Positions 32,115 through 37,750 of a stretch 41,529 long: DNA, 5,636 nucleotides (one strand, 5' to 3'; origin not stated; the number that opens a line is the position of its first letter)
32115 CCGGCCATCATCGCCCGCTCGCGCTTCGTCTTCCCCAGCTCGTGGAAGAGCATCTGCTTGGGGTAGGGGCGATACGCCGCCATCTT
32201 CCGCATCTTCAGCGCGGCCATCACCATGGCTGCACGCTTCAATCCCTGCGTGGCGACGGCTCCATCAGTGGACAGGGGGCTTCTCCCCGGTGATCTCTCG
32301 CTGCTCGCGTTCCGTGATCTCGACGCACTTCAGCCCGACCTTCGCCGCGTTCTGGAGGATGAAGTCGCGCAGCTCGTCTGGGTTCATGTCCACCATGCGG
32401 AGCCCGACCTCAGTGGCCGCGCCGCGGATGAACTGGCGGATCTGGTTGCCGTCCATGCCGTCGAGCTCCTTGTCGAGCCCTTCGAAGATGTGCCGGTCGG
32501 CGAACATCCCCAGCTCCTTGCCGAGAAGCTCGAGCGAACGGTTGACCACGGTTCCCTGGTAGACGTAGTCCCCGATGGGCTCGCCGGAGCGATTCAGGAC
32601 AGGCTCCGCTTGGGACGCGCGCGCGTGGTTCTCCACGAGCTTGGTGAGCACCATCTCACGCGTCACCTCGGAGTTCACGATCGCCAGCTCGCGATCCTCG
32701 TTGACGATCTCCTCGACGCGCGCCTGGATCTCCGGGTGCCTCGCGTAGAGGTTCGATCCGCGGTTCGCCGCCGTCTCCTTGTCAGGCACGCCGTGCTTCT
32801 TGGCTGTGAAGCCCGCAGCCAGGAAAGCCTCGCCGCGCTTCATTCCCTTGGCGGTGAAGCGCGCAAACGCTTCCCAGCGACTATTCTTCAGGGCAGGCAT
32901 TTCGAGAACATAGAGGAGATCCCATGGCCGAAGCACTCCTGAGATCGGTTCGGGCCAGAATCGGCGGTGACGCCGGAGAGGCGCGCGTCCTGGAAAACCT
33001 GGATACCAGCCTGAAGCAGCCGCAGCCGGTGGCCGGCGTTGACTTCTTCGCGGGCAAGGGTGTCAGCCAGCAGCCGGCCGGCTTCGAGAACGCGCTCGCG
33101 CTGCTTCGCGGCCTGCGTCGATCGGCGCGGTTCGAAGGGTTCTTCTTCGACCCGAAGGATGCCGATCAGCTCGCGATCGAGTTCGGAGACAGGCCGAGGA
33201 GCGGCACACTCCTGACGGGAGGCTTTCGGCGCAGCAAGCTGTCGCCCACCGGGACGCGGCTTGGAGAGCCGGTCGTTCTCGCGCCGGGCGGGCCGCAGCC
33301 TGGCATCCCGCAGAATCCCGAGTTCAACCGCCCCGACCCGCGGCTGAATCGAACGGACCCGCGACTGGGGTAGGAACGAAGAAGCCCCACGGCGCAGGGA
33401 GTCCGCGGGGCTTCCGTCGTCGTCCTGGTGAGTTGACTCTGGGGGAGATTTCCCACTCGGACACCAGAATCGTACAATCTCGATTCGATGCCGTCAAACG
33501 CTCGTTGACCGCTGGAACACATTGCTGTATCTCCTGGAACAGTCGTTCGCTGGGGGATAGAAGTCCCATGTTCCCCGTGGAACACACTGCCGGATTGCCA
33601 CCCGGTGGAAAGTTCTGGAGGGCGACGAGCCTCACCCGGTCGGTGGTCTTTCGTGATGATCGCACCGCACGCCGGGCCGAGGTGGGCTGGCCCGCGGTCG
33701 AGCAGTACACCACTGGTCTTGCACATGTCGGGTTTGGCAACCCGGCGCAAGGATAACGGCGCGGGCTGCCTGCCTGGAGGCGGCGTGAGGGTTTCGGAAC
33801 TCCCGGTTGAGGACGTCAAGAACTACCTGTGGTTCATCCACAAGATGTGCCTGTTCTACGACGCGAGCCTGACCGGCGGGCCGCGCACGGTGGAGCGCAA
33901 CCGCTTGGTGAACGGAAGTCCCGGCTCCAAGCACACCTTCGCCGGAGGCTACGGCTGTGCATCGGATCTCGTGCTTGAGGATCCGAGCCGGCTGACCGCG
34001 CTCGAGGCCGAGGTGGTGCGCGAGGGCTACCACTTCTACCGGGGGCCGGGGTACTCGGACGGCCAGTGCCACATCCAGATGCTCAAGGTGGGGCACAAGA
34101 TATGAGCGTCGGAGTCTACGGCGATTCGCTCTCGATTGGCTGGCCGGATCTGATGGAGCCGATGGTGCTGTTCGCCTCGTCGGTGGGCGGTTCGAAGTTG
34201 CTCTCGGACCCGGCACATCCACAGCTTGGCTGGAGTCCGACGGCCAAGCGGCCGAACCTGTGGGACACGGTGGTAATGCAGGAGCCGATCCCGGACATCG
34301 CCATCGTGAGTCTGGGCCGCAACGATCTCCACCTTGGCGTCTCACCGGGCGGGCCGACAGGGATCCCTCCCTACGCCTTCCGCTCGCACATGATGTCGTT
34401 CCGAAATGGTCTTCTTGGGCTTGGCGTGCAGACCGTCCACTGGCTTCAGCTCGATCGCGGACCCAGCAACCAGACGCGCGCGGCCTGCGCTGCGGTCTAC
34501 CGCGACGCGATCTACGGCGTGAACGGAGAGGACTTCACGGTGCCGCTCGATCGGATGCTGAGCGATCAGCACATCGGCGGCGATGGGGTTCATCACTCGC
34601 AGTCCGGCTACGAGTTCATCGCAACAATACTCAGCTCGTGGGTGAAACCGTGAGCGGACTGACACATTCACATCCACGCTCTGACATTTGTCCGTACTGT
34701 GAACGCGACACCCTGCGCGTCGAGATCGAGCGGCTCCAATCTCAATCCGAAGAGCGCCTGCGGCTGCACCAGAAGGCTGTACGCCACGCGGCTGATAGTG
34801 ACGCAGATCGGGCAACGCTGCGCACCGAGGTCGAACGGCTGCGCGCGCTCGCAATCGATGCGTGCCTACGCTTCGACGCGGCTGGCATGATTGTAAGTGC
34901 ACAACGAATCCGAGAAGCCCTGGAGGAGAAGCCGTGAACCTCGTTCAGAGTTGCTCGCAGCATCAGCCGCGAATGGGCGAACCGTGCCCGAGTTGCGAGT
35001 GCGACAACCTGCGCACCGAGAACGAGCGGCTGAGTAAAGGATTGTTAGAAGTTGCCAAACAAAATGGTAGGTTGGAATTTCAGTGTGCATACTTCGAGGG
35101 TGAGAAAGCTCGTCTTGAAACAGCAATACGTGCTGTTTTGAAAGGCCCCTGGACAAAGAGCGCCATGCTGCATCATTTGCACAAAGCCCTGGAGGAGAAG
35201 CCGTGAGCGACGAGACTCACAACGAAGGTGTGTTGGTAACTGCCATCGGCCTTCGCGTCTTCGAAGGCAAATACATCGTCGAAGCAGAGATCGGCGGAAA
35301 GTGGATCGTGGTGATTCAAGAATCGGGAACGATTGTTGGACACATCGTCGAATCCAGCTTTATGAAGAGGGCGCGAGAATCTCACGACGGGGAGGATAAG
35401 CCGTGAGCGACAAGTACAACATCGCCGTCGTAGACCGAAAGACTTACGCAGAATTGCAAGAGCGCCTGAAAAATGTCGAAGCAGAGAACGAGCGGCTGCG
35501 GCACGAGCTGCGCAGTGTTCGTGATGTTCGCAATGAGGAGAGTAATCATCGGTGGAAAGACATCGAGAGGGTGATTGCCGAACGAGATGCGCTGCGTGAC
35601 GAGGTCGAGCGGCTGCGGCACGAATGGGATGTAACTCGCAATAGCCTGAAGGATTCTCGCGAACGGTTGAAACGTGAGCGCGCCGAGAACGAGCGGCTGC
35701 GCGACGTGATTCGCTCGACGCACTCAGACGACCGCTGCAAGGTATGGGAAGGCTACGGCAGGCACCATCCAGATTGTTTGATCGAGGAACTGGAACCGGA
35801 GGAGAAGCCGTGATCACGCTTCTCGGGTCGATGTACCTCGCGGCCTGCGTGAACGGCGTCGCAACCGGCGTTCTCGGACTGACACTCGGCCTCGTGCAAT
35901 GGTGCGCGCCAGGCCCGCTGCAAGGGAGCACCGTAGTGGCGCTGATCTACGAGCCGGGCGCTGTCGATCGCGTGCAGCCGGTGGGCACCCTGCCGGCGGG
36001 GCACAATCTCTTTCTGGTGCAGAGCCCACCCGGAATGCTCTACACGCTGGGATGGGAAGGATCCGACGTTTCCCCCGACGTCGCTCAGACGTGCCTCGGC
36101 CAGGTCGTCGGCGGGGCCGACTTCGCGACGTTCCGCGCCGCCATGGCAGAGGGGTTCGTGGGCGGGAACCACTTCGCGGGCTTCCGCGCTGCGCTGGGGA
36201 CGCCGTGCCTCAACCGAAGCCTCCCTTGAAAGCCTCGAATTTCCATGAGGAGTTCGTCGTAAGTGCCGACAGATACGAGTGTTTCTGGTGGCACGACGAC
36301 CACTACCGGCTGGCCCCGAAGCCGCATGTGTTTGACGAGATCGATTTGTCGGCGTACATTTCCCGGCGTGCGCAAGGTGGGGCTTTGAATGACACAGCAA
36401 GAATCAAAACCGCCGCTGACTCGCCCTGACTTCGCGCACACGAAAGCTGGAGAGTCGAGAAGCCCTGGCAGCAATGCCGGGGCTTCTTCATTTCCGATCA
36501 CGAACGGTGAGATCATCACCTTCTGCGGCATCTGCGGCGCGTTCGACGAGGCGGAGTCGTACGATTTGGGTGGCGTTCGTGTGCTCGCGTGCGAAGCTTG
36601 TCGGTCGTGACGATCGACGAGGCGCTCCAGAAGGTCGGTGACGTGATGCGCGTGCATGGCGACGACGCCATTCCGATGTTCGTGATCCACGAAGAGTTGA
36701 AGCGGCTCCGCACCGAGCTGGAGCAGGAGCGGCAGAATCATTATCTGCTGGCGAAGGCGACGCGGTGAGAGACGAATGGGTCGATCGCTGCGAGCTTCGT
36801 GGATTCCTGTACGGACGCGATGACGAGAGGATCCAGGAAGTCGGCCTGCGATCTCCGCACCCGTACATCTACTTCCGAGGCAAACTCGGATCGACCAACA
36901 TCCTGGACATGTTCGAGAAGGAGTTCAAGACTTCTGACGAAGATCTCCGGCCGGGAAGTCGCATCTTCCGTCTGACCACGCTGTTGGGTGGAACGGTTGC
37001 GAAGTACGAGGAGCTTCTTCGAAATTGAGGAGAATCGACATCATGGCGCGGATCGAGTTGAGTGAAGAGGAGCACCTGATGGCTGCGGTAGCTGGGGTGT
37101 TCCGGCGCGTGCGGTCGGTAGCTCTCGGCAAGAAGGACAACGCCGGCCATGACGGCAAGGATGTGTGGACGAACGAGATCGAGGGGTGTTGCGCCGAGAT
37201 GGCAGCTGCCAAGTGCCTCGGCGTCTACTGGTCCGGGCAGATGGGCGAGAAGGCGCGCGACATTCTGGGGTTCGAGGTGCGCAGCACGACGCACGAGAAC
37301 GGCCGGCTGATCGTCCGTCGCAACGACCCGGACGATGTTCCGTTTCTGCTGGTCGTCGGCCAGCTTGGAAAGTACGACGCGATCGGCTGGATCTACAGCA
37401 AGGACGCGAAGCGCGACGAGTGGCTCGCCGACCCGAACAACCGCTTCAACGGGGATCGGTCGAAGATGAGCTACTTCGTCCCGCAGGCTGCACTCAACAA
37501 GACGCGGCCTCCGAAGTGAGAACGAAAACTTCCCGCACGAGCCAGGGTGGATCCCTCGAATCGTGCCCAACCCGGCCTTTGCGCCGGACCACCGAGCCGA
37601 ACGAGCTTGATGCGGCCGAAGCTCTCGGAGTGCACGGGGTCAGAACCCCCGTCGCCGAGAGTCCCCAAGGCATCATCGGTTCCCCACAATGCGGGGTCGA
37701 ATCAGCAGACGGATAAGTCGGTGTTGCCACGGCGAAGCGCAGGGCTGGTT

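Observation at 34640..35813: Conserved 16-23-nt gene-junction cassette repeated four times (five with a degenerate copy)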

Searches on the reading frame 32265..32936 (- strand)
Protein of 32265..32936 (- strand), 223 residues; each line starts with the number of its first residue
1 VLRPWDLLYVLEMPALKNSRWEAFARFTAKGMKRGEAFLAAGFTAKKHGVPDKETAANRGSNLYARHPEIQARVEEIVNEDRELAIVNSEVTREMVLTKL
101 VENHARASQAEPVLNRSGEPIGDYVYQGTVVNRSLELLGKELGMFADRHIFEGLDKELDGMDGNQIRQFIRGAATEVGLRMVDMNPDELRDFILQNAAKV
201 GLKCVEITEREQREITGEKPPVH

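Call 52: search_protein_families(library=phrogs, proteins=[window:32265-32936:-], max_evalue=0.001)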
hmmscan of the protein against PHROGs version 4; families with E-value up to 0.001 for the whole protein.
window:32265-32936:- (223 aa): 2 families
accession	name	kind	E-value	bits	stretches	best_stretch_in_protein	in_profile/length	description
phrog_51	-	head and packaging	6.8e-11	43.4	1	17-152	89-218/261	terminase small subunit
phrog_11494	-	head and packaging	4.2e-08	34.3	1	13-147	1-123/291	terminase small subunit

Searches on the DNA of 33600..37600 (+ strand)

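Call 11: search_dna_similar(query=window:33600-37600:+, collection=phages, mode=distant, max_rows=20)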
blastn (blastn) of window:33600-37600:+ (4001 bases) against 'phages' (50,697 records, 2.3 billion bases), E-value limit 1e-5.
No match.
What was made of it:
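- Tried and rejected: blastn of 33600-37600 against 50,697 phage records found nothing (call 11).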

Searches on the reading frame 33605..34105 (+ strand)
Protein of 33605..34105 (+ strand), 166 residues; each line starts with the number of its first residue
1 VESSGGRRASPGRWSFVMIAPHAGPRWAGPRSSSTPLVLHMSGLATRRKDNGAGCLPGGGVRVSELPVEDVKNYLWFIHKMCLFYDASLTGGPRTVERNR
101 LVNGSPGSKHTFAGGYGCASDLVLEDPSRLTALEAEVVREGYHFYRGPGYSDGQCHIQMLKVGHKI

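Call 9: search_protein_families(library=pfam, proteins=[window:33605-34105:+], max_evalue=0.1)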
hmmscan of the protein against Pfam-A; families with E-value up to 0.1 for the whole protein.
window:33605-34105:+ (166 aa): 1 family
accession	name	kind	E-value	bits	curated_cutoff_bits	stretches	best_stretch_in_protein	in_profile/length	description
PF08291.16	Peptidase_M15_3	-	0.027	15.1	23.2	1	43-136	7-90/108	Peptidase M15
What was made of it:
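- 33605..34105 (+): M15-peptidase-like gene (probable endolysin). It is the first gene of the overlapping chain. A promoter-like site lies at 33450-33478. Weak match to Pfam Peptidase_M15_3 (call 9).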

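Call 10: search_protein_families(library=phrogs, proteins=[window:33605-34105:+], max_evalue=0.1)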
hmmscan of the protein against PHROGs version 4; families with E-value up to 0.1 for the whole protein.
window:33605-34105:+ (166 aa): 0 families

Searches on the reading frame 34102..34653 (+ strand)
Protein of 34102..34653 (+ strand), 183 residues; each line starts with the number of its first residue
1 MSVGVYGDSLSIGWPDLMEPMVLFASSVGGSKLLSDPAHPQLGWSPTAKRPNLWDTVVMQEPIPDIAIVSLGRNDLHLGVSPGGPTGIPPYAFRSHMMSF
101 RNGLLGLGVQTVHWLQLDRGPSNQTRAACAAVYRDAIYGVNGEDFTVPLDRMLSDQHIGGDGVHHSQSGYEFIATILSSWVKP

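Call 9: search_protein_families(library=pfam, proteins=[window:34102-34653:+], max_evalue=0.1)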
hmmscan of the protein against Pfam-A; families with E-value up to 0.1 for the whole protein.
window:34102-34653:+ (183 aa): 1 family
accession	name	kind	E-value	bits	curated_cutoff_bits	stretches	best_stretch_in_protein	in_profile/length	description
PF13472.12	Lipase_GDSL_2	-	0.028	15.4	32.9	0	54-171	55-177/178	GDSL-like Lipase/Acylhydrolase family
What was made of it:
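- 34102..34653 (+): SGNH/GDSL hydrolase gene, the conserved left flank of the array. It ends ...SSWVKP*. Weak match to Pfam Lipase_GDSL_2 (call 9).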

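Call 10: search_protein_families(library=phrogs, proteins=[window:34102-34653:+], max_evalue=0.1)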
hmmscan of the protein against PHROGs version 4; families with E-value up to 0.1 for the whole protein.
window:34102-34653:+ (183 aa): 0 families

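Call 18: find_related_loci(query=window:34102-34653:+, collection=viral_contigs, flank=10000)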
Query window:34102-34653:+ (183 aa) in viral_contigs; peptide patterns used: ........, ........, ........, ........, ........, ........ (x = any residue, [..] = any of these).
8 stretches matched a pattern, but none encodes a relative of the query by tblastn (E <= 1e-3).

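Call 19: find_homologous_proteins(query=window:34102-34653:+, max_evalue=0.001)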
Query window:34102-34653:+ (183 aa): 2 proteins with E <= 0.001 among 47 candidates.
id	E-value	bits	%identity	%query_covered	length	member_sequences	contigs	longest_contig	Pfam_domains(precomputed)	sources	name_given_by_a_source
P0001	5.9e-121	419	100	100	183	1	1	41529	-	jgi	-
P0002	1.0e-65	239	59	99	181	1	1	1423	PF13472.13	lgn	-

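Call 20: find_encoding_contigs(protein=P0002, flank=10000)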
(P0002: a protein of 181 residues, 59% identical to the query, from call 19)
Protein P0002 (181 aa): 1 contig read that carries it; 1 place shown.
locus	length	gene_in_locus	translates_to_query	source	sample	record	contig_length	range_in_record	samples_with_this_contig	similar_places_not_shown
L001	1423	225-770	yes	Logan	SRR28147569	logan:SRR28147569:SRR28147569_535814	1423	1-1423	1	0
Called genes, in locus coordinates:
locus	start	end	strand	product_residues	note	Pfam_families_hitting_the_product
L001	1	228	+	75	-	?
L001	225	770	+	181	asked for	PF13472:Lipase_GDSL_2 (weak)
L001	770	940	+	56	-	-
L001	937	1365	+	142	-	-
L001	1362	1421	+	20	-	?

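Call 21: find_encoding_contigs(protein=P0001, flank=2000, max_places=3)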
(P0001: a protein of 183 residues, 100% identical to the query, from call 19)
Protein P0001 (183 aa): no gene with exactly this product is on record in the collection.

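Call 67: find_related_loci(query=A5, collection=metagenome_contigs, flank=6000)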
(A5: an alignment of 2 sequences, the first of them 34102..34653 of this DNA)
Query A5 (183 aa) in metagenome_contigs; peptide patterns used: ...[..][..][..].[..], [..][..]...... (x = any residue, [..] = any of these).
158 stretches matched a pattern, but none encodes a relative of the query by tblastn (E <= 1e-3).

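Call 68: find_related_loci(query=A5, collection=genome_contigs, flank=6000)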
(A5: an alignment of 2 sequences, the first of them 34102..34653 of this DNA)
Query A5 (183 aa) in genome_contigs; peptide patterns used: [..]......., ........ (x = any residue, [..] = any of these).
17 stretches matched a pattern, but none encodes a relative of the query by tblastn (E <= 1e-3).
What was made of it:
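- Tried and rejected: SGNH as query in IMG/VR, and an SGNH alignment as query in metagenome and genome contigs, found no relative (calls 18, 67, 68).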

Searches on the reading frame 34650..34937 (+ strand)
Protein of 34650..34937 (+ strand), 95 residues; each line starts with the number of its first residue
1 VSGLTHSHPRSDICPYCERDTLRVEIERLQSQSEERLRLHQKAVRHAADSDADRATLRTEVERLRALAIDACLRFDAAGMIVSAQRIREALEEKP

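Call 9: search_protein_families(library=pfam, proteins=[window:34650-34937:+], max_evalue=0.1)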
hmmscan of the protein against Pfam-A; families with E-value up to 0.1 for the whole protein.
window:34650-34937:+ (95 aa): 0 families

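Call 10: search_protein_families(library=phrogs, proteins=[window:34650-34937:+], max_evalue=0.1)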
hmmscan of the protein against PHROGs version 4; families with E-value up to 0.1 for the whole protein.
window:34650-34937:+ (95 aa): 3 families
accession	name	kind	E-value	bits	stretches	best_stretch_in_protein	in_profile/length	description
phrog_38515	-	unknown function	0.0045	17.9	1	30-63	4-36/54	-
phrog_2801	-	unknown function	0.092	12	1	8-48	248-289/735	-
phrog_23116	-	unknown function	0.096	14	0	7-60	57-113/123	-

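Call 56: search_protein_representatives(alignment_id=A4)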
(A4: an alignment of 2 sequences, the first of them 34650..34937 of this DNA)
Query: 2 sequences, 101 profile positions. Proteins with E-value up to 0.001 (for the whole library): 5; up to 1e-10: 2; up to 1e-30: 2. The best 5 are listed.
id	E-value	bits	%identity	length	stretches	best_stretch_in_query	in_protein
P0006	4.1e-46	171.4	-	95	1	4-101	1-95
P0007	3.9e-34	133.0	-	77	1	14-101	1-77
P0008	1.2e-09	54.5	-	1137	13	10-39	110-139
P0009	4.6e-07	46.1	-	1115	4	11-53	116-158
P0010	1.2e-06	44.8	-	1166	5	28-86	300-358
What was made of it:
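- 34650..34937 (+): Gene A, 95 aa: a Cys pair (CPYC) followed by a coiled coil. It ends ...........*. No homologue outside its own contig (call 56).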

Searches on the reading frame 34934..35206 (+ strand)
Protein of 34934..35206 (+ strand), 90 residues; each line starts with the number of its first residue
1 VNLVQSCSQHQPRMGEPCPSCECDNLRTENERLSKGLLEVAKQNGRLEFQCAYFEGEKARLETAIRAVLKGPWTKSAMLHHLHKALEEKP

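Call 9: search_protein_families(library=pfam, proteins=[window:34934-35206:+], max_evalue=0.1)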
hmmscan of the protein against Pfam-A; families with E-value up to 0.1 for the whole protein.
window:34934-35206:+ (90 aa): 2 families
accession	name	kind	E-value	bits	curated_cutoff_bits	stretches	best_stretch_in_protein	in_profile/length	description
PF05039.18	Agouti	-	0.003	18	27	1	3-28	5-30/41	Agouti protein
PF21037.2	CCDC138_cc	-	0.018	15.5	27.1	1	24-52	11-39/59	Coiled-coil-domain-containing protein 138, coiled-coil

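Call 10: search_protein_families(library=phrogs, proteins=[window:34934-35206:+], max_evalue=0.1)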
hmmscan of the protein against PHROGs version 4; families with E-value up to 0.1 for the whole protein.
window:34934-35206:+ (90 aa): 1 family
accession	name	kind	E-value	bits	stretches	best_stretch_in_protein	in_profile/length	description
phrog_3671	-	unknown function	0.089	14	0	22-58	44-80/87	-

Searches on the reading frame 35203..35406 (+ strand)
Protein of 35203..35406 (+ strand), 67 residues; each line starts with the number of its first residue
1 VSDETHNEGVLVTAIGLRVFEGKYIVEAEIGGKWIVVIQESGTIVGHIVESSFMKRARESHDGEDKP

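Call 9: search_protein_families(library=pfam, proteins=[window:35203-35406:+], max_evalue=0.1)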
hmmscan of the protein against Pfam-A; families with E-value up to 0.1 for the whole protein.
window:35203-35406:+ (67 aa): 0 families

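Call 10: search_protein_families(library=phrogs, proteins=[window:35203-35406:+], max_evalue=0.1)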
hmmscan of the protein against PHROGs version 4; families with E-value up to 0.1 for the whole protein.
window:35203-35406:+ (67 aa): 0 families

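Call 48: find_homologous_proteins(query=window:35203-35406:+, max_evalue=0.01)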
Query window:35203-35406:+ (67 aa): 1 proteins with E <= 0.01 among 1 candidates.
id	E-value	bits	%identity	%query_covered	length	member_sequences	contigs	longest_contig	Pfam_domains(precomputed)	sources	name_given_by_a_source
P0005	8.1e-36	138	99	100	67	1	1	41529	-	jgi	-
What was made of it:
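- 35203..35406 (+): Gene C, 67 aa: unrelated to A, B and D, and an ORFan. It ends ...HDGEDKP*. Only a self hit among 5.8 billion proteins (call 48).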

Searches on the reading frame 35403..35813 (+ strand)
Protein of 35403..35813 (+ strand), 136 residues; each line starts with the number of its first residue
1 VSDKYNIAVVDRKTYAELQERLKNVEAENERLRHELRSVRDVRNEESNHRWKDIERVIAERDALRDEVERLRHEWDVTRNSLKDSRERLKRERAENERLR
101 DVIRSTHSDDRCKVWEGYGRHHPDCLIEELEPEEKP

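Call 9: search_protein_families(library=pfam, proteins=[window:35403-35813:+], max_evalue=0.1)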
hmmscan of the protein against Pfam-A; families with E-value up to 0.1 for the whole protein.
window:35403-35813:+ (136 aa): 20 families
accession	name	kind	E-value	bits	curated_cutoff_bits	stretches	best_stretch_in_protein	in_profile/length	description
PF02183.23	HALZ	-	0.00038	21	28.1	1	12-41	11-40/43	Homeobox associated leucine zipper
PF24245.1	INO80F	-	0.00044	20.7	25.1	1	12-40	2-30/47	INO80 complex subunit F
PF09762.14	CCDC93_CC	-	0.00074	19.1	30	1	13-113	164-267/429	CCDC93 coiled-coil domain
PF23404.1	FAZ1_C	-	0.0017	18.9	27.6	0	52-74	9-31/35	FAZ1, C-terminal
PF17675.6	APG6_N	-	0.0022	18.9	45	1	1-98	14-99/132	Apg6 coiled-coil region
PF24237.1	INO80E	-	0.006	17.3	27.8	1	12-39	3-30/48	INO80 complex subunit E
PF17078.10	SHE3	-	0.0062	16.7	30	1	13-108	73-162/228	SWI5-dependent HO expression protein 3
PF25450.1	Rab11-FIP3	-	0.0064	17.2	31.9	1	15-94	56-124/125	Rab11-FIP3-like domain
PF07716.20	bZIP_2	-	0.018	15.5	22.3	1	12-39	24-51/54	Basic region leucine zipper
PF07989.16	Cnn_1N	-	0.022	15.4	28.5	1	17-88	4-72/74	Centrosomin N-terminal motif 1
PF03961.19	FapA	-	0.022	14.8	31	1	13-85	156-229/272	Flagellar Assembly Protein A beta solenoid domain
PF08663.15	HalX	-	0.035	15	23.2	0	13-43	35-65/68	HalX domain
PF04871.18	Uso1_p115_C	-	0.042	14.6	28.4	1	15-85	3-72/121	Uso1 / p115 like vesicle tethering protein, C terminal region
PF24922.1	ACBP4_C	-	0.046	14.4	31.2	0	15-81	26-91/105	Acyl-CoA-binding domain-containing protein 4-6, C-terminal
PF06005.17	ZapB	-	0.051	14.5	31.5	0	14-40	33-59/71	Cell division protein ZapB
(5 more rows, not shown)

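Call 10: search_protein_families(library=phrogs, proteins=[window:35403-35813:+], max_evalue=0.1)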
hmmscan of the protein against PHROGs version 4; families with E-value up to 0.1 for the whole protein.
window:35403-35813:+ (136 aa): 9 families
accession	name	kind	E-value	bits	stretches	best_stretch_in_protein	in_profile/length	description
phrog_12047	-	DNA, RNA and nucleotide metabolism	0.0011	19.5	1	12-87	178-254/301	ParB-like partition nuclease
phrog_37865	-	unknown function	0.0028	18.6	0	21-76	37-95/177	-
phrog_368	-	unknown function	0.0059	17.5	0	59-112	89-144/239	-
phrog_6631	-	unknown function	0.027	15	1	16-97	56-134/251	-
phrog_492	-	unknown function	0.042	14.9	0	11-54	67-117/195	-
phrog_1733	-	unknown function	0.043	14.2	1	13-106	125-222/305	-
phrog_17155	-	unknown function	0.054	14.2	1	12-92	131-208/277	-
phrog_580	-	unknown function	0.075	14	0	16-40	13-37/73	-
phrog_312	-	lysis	0.092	13.7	0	22-87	50-113/173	Rz-like spanin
